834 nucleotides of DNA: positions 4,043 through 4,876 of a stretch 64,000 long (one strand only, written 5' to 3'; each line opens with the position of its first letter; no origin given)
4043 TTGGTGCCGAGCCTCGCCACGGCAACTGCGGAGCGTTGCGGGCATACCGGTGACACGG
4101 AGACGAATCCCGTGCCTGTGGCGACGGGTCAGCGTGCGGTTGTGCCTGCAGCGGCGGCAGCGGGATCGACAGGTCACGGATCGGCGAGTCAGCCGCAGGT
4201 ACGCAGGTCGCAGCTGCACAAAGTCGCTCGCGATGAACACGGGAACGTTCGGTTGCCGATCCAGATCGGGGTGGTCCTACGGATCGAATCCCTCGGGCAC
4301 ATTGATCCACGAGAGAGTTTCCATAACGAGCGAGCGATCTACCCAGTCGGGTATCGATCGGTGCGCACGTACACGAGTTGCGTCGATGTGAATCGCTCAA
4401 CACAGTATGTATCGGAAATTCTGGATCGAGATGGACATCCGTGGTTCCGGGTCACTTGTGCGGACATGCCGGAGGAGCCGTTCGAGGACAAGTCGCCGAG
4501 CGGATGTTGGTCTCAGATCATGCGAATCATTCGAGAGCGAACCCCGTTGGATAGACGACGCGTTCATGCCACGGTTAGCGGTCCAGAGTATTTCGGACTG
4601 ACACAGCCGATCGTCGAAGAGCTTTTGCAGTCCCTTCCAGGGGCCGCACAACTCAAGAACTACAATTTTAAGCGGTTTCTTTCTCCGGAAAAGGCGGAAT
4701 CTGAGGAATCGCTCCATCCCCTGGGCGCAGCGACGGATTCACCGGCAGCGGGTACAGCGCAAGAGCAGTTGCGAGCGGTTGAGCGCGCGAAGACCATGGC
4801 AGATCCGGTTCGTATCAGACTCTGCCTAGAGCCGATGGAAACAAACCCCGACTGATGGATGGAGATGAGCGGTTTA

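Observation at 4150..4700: CHD ATPase carries a C-terminal FYRN/FYRC (FY-rich) module, an unusual domain combination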

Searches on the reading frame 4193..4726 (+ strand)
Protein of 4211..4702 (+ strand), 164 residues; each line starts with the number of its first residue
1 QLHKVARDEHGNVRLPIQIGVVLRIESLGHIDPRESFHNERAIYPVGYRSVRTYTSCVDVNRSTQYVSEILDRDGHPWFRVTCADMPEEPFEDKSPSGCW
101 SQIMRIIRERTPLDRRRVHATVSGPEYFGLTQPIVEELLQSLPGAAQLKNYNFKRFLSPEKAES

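Call 12: search_protein_representatives(protein=window:4211-4702:+)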
Query: 164 residues. Proteins with E-value up to 0.001 (for the whole library): 1634; up to 1e-10: 887; up to 1e-30: 19. The best 150 are listed.
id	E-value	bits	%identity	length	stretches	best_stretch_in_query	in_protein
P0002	2.8e-89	313.4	84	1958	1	1-164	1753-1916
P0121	4.7e-52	192.3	41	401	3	8-160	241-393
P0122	3.2e-50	186.3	53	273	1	3-160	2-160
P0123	4.3e-47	176.2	39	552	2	5-160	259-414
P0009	9.5e-47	175.1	54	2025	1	2-160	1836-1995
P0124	1.4e-46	174.5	40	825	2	15-151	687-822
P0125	2.5e-46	173.7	54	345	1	2-162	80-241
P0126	9.1e-46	171.9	55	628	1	10-160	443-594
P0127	1.1e-44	168.4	52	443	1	1-158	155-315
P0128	7.9e-44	165.6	52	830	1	2-161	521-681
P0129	1.6e-40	154.8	37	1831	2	6-146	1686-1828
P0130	2.3e-39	151.1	38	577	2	13-141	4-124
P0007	1.1e-38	148.8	52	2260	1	2-157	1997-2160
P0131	2.2e-38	147.9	32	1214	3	8-156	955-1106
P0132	5.4e-37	143.3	38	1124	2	15-151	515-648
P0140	1.7e-29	119.0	41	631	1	4-160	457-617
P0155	2.1e-27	112.2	32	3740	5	24-153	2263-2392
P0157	3.1e-27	111.6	36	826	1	3-161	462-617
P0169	1.7e-26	109.2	37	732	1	5-162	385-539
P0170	1.7e-26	109.1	40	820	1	5-157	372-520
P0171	1.8e-26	109.1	35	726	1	4-161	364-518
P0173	2.9e-26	108.4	37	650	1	4-160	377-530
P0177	4.8e-26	107.7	40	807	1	5-157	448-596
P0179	5.1e-26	107.6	44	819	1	6-157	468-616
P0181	7.3e-26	107.1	41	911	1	5-156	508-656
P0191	2.6e-25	105.3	37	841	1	4-161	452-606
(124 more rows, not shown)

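Call 14: search_solved_structures(query=window:4211-4702:+, max_evalue=0.01, show_alignments=2)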
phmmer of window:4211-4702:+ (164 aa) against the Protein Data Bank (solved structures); distinct sequences matched with E-value up to 0.01: 3.
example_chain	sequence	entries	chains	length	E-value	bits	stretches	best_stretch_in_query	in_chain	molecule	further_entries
2wzo_A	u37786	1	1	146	2.9e-19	72.6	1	15-156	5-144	TRANSFORMING GROWTH FACTOR BETA REGULATOR 1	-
9yle_K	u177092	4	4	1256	1.1e-13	54.4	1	25-155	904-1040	[histone H3]-lysine(4) N-methyltransferase,Histone-lysine N-methyltransferase 2D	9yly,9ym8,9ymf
9yl3_K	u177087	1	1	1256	1.1e-13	54.4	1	25-155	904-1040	[histone H3]-lysine(4) N-methyltransferase,Histone-lysine N-methyltransferase 2D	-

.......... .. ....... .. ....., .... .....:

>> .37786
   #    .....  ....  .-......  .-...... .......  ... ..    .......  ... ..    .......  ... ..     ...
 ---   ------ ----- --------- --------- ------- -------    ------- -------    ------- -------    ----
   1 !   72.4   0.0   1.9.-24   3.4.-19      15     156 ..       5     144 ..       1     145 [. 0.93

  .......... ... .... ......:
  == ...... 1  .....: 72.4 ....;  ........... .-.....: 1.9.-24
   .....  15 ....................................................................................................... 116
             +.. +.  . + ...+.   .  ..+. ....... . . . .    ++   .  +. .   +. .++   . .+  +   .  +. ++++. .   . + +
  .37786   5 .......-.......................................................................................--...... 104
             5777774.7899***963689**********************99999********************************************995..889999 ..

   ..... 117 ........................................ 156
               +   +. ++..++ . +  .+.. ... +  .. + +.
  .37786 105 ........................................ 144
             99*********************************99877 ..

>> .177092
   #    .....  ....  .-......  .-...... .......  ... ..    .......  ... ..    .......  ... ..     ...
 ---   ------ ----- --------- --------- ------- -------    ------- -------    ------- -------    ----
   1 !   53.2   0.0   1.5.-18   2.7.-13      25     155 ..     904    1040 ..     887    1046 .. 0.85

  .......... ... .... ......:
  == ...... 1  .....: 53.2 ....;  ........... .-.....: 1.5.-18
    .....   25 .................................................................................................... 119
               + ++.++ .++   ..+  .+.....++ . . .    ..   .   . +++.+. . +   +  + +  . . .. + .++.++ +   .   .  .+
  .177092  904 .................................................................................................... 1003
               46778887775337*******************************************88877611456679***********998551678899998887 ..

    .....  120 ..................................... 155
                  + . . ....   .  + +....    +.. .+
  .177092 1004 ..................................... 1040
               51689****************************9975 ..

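Call 26: search_protein_families(library=pfam, alignment_id=A1, max_evalue=0.00001)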
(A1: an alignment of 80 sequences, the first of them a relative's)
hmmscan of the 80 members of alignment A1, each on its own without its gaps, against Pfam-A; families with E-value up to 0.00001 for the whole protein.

A. member 1, P0121 (401 aa): 2 families
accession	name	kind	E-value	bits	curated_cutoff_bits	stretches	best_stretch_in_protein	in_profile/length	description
PF05965.19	FYRC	-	1.3e-51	173.1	21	3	312-387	2-82/84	F/Y rich C-terminus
PF05964.19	FYRN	-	1.6e-43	146.6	24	2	76-134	2-59/60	F/Y-rich N-terminus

B. families by the number of members that match (of 80 scanned): 28 families (the first 25 are shown)
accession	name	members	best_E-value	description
PF05965.19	FYRC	80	1.3e-51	F/Y rich C-terminus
PF05964.19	FYRN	80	5.9e-50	F/Y-rich N-terminus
PF24237.1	INO80E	11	8.6e-10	INO80 complex subunit E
PF24245.1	INO80F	7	3e-07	INO80 complex subunit F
PF23588.3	HTH_CHD1_Hrp3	2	4.8e-15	ATP-dependent helicase CHD1-2/hrp3 HTH domain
PF23078.2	HTH_CHD6-9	2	5.3e-13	Chromodomain-helicase-DNA-binding protein 6-9, tri-helical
PF20692.3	cpSF2-GREB1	1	1.3e-47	Circularly permuted SF2 helicase found in GREB1 proteins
PF08238.18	Sel1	1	1.6e-36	Sel1 repeat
PF00271.37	Helicase_C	1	4e-25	Helicase conserved C-terminal domain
PF07714.23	PK_Tyr_Ser-Thr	1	4e-16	Protein tyrosine and serine/threonine kinase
PF00069.31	Pkinase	1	4.1e-16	Protein kinase domain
PF10221.14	Mat89Bb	1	5.2e-14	Cell cycle and development regulator Mat89Bb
PF07496.21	zf-CW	1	8.6e-14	CW-type Zinc Finger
PF23004.2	PHDvar_NSD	1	2.6e-13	Histone-lysine N-methyltransferase NSD-like, variant PHD zinc finger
PF00176.29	SNF2-rel_dom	1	4.8e-12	SNF2-related domain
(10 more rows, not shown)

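Call 39: predict_structure(alignment_id=A2)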
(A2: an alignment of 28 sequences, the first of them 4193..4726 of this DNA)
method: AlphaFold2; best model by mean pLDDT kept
length: 178 residues; sequences in the alignment: 28
mean_pLDDT: 94.9   pTM: 0.87
mean pLDDT of the five models: 94.9, 93.9, 93.3, 93.1, 92.8
residues with pLDDT >= 90: 161; 70-90: 14; 50-70: 3; < 50: 0
segments of 3 or more residues with pLDDT < 50: none
pLDDT, mean of each block of 10 residues (from residue 1): 91 97 97 98 96 98 97 98 98 98 97 96 85 96 98 97 93 74
secondary structure, 60 per line:
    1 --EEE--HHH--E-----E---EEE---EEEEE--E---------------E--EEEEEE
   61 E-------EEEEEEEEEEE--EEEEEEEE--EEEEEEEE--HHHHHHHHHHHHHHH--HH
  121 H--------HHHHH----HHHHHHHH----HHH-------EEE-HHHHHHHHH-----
elements in order: E3-5 E23-25 E29-33 E55-61 E69-79 E82-89 E92-99 H102-116 H130-134 H139-146 E161-163 H165-173

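Call 41: fold_search(model_id=the predicted structure, library=pdb)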
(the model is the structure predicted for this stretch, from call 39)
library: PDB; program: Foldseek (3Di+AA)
matches with E <= 10: 304; with E <= 0.001: 1
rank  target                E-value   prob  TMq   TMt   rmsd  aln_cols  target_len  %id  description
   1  2wzo                  1.3e-14  1.00  0.76  0.91   1.6       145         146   32  The structure of the FYR domain (released 2010-05-05)
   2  6g1n_C                2.2e-01  0.20  0.21  0.27  19.0       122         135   16  Crystal structure of the Burkholderia Pseudomallei antitoxin HicB (released 2018-10-31)
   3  8ux9_B                4.3e-01  0.11  0.19  0.10  14.6       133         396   14  Asymmetric unit of the PARIS Immune Complex at 3.2 Angstrom Resolution (released 2024-09-18)
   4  6g1c_V                5.9e-01  0.25  0.21  0.38   7.2        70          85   17  Crystal structure of the N-terminal domain of Burkholderia Pseudomallei antitoxin HicB (released 2018-10-31)
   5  7zs1                  6.2e-01  0.03  0.13  0.10  12.9       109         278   16  Diheme cytochrome c Kustd1711 from Kuenenia stuttgartiensis, M292C mutant (released 2023-05-17)
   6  8s2m_A                7.0e-01  0.16  0.25  0.32  15.3       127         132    9  Xenorhabdus bovienii Rhs C-terminal toxin TreX complex with TriX immunity protein (released 2024-12-04)
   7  6x0m_p                7.0e-01  0.08  0.15  0.08   9.9        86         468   15  Bridging of double-strand DNA break activates PARP2/HPF1 to modify chromatin (released 2020-09-16)
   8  8v45_F                7.0e-01  0.08  0.20  0.11  13.9       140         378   11  CryoEM structure of AriA-Ocr complex (released 2024-06-26)
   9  2k4v_MODEL_1_A        7.5e-01  0.04  0.16  0.20  17.1       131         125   12  Solution structure of uncharacterized protein PA1076 from Pseudomonas aeruginosa. Northeast Structural Genomic (released 2008-08-19)
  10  9gco_F                8.4e-01  0.28  0.25  0.30   3.7        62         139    6  Xenorhabdus bovienii Thioredoxin complex with Rhs toxin TreX and immunity protein TriX (released 2024-12-04)
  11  9jyz_j                9.0e-01  0.04  0.21  0.09  27.9       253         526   13  portal-tail complex of mature T7 (released 2024-12-11)
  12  8v46_C                9.5e-01  0.15  0.21  0.10  13.3       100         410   12  CryoEM structure of AriA-AriB complex (Form I) (released 2024-06-26)
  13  6g1n_A                1.1e+00  0.10  0.20  0.26  15.2       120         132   15  Crystal structure of the Burkholderia Pseudomallei antitoxin HicB (released 2018-10-31)
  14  7zs2                  1.1e+00  0.02  0.12  0.09  14.5       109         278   13  Diheme cytochrome c Kustd1711 from Kuenenia stuttgartiensis, M292H mutant (released 2023-05-17)
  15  4gfc_B                1.2e+00  0.08  0.18  0.20  15.9       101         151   19  N-terminal coiled-coil dimer of C.elegans SAS-6, crystal form B (released 2013-06-19)
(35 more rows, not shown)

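Call 44: search_protein_families(library=pfam, proteins=[P0140, P0157, P0169, P0170, P0171, P0173, P0177, P0179, P0181, P0191], max_evalue=0.0001)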
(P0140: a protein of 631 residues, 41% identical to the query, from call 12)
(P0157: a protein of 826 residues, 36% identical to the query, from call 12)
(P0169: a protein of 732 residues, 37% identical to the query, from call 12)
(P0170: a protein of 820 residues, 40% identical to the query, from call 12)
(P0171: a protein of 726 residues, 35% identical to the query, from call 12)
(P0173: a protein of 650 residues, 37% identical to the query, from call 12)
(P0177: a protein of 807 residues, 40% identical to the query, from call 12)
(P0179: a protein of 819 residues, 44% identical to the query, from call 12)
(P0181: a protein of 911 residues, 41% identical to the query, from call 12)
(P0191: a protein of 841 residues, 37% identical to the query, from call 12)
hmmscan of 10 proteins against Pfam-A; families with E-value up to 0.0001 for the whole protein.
P0140 (631 aa): 2 families
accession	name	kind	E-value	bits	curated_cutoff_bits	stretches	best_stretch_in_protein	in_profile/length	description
PF05965.19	FYRC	-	9e-21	74.3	21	1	532-609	1-80/84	F/Y rich C-terminus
PF05964.19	FYRN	-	8.3e-20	70.6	24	1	468-525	2-59/60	F/Y-rich N-terminus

P0157 (826 aa): 4 families
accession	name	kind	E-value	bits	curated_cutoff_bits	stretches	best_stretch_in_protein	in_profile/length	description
PF05964.19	FYRN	-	5.2e-23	80.9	24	1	473-531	1-59/60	F/Y-rich N-terminus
PF05965.19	FYRC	-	8e-18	64.8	21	1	536-612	2-81/84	F/Y rich C-terminus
PF24237.1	INO80E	-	2.8e-08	34.4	27.8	1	279-323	4-48/48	INO80 complex subunit E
PF24245.1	INO80F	-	2.3e-05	24.8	25.1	1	280-323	4-47/47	INO80 complex subunit F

P0169 (732 aa): 4 families
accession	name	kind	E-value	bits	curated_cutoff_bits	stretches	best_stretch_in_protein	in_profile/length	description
PF05964.19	FYRN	-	4.7e-22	77.8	24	1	395-452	2-59/60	F/Y-rich N-terminus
PF05965.19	FYRC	-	1.6e-17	63.9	21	1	457-533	2-81/84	F/Y rich C-terminus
PF24237.1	INO80E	-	1.6e-09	38.4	27.8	1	201-245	4-48/48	INO80 complex subunit E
PF24245.1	INO80F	-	2e-06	28.2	25.1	1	202-245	4-47/47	INO80 complex subunit F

P0170 (820 aa): 2 families
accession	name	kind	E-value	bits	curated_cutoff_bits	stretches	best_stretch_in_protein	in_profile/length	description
PF05964.19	FYRN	-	2.4e-21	75.5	24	1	382-439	2-60/60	F/Y-rich N-terminus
PF05965.19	FYRC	-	2.3e-15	57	21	1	442-519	1-81/84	F/Y rich C-terminus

P0171 (726 aa): 3 families
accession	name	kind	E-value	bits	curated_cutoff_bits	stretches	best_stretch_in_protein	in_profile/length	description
PF05964.19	FYRN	-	5.8e-23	80.7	24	1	374-432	1-59/60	F/Y-rich N-terminus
PF05965.19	FYRC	-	1.4e-17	64.1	21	1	437-511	2-82/84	F/Y rich C-terminus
PF24237.1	INO80E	-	1.4e-08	35.3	27.8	1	191-235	4-48/48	INO80 complex subunit E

P0173 (650 aa): 4 families
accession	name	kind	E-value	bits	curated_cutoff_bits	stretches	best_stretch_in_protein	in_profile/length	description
PF05964.19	FYRN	-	1.1e-21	76.6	24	1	387-445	1-59/60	F/Y-rich N-terminus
PF05965.19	FYRC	-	1.1e-17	64.4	21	1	450-524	2-82/84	F/Y rich C-terminus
PF24237.1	INO80E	-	8.6e-10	39.2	27.8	1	191-235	4-48/48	INO80 complex subunit E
PF24245.1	INO80F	-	4.7e-06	27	25.1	1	192-235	4-47/47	INO80 complex subunit F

P0177 (807 aa): 2 families
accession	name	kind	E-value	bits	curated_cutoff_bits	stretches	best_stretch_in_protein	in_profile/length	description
PF05964.19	FYRN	-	7.5e-21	74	24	1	458-515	2-60/60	F/Y-rich N-terminus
PF05965.19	FYRC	-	1.8e-17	63.7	21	1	518-593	1-82/84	F/Y rich C-terminus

P0179 (819 aa): 2 families
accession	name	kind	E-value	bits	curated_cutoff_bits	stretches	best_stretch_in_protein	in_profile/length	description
PF05964.19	FYRN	-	6.3e-22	77.4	24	1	478-535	2-60/60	F/Y-rich N-terminus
PF05965.19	FYRC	-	4.4e-16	59.2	21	1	538-614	1-80/84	F/Y rich C-terminus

P0181 (911 aa): 4 families
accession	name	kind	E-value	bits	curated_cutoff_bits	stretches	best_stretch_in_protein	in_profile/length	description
PF05964.19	FYRN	-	2.1e-23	82.2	24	1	518-575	2-59/60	F/Y-rich N-terminus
PF05965.19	FYRC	-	5.1e-19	68.7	21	1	580-656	2-81/84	F/Y rich C-terminus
PF24237.1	INO80E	-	2.5e-07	31.3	27.8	1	293-337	4-48/48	INO80 complex subunit E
PF24245.1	INO80F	-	4.4e-06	27.1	25.1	1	293-336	3-46/47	INO80 complex subunit F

P0191 (841 aa): 4 families
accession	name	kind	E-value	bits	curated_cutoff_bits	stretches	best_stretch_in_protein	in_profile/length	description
PF05964.19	FYRN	-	1.3e-21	76.4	24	1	462-520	1-59/60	F/Y-rich N-terminus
PF05965.19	FYRC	-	2.5e-17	63.2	21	1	525-600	2-82/84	F/Y rich C-terminus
PF24237.1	INO80E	-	2.9e-08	34.3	27.8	1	253-297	4-48/48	INO80 complex subunit E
PF24245.1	INO80F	-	4.8e-06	27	25.1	1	254-297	4-47/47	INO80 complex subunit F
